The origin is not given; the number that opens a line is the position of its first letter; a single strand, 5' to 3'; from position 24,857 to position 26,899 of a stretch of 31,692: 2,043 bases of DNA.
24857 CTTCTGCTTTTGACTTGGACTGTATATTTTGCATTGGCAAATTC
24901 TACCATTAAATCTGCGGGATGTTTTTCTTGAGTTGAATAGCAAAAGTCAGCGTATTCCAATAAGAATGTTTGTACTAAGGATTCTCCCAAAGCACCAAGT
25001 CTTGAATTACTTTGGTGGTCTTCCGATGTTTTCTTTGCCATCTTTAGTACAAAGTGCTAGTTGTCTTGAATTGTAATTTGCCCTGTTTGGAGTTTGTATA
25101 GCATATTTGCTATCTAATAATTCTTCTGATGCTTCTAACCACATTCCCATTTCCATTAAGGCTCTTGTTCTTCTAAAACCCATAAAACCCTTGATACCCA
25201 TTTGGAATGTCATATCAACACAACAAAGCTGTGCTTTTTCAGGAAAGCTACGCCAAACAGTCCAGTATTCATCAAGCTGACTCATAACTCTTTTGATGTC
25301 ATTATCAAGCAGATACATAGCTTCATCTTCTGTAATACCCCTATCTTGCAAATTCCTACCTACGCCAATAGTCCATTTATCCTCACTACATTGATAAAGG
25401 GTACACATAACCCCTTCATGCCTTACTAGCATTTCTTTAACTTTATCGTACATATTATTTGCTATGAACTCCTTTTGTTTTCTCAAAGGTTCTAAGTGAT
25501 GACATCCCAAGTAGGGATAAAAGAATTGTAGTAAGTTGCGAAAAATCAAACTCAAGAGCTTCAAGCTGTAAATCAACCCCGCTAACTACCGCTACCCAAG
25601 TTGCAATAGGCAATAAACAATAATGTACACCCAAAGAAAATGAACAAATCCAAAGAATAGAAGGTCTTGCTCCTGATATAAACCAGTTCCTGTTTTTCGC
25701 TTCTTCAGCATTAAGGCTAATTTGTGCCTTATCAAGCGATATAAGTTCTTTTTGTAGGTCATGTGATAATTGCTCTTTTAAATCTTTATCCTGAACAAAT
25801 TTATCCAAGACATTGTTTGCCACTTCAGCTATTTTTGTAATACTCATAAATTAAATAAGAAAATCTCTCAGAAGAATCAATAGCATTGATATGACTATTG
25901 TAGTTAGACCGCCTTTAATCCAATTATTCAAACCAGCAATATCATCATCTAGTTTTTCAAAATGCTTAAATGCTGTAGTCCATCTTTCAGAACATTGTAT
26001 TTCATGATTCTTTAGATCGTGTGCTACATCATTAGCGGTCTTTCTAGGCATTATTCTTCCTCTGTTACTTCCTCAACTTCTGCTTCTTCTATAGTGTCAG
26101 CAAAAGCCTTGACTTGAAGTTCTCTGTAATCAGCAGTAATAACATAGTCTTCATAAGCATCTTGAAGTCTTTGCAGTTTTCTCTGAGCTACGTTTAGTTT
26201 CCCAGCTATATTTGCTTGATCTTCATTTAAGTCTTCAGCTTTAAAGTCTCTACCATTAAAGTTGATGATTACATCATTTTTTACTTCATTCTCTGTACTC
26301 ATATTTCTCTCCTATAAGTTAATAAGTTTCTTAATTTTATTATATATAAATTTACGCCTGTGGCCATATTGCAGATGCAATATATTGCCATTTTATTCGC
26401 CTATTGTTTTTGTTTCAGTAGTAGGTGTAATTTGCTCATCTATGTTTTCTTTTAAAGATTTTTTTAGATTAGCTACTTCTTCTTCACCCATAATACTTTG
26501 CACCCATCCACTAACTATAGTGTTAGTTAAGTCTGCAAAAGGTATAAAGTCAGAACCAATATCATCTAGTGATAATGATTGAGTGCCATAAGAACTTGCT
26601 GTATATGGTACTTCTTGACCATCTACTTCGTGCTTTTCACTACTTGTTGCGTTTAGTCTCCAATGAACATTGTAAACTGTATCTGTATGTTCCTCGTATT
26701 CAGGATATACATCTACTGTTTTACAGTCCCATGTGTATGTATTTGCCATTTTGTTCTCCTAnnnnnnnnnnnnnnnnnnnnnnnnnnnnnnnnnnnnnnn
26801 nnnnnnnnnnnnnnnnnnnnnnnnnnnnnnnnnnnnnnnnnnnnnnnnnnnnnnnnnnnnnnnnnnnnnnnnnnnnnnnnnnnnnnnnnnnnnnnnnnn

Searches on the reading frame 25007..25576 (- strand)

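Call 21: search_protein_families(library=pfam, proteins=[window:25007-25576:-], max_evalue=0.01)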
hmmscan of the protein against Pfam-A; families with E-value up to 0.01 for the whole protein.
window:25007-25576:- (189 aa): 1 family
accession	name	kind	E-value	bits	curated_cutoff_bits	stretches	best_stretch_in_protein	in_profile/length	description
PF00959.24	Phage_lysozyme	-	1.7e-09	38.5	22.3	1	52-157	2-108/125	Phage lysozyme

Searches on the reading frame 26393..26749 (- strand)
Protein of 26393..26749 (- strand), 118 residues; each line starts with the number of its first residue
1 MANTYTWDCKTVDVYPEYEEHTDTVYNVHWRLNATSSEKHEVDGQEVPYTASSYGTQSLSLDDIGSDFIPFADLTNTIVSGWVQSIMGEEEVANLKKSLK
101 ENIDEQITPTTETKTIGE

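Call 21: search_protein_families(library=pfam, proteins=[window:26393-26749:-], max_evalue=0.01)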
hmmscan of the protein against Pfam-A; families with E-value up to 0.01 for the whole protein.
window:26393-26749:- (118 aa): 1 family
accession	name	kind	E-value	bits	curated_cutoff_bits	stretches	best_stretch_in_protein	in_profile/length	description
PF25590.1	DUF7936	-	8.5e-22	78.3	27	1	2-114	1-100/103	Domain of unknown function (DUF7936)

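Call 27: search_protein_families(library=phrogs, proteins=[window:26393-26749:-], max_evalue=0.001)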
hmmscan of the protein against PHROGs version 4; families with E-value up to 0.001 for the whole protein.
window:26393-26749:- (118 aa): 1 family
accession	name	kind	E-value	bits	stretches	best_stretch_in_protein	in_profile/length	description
phrog_7802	-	unknown function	2.4e-19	70.6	1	1-112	1-96/102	-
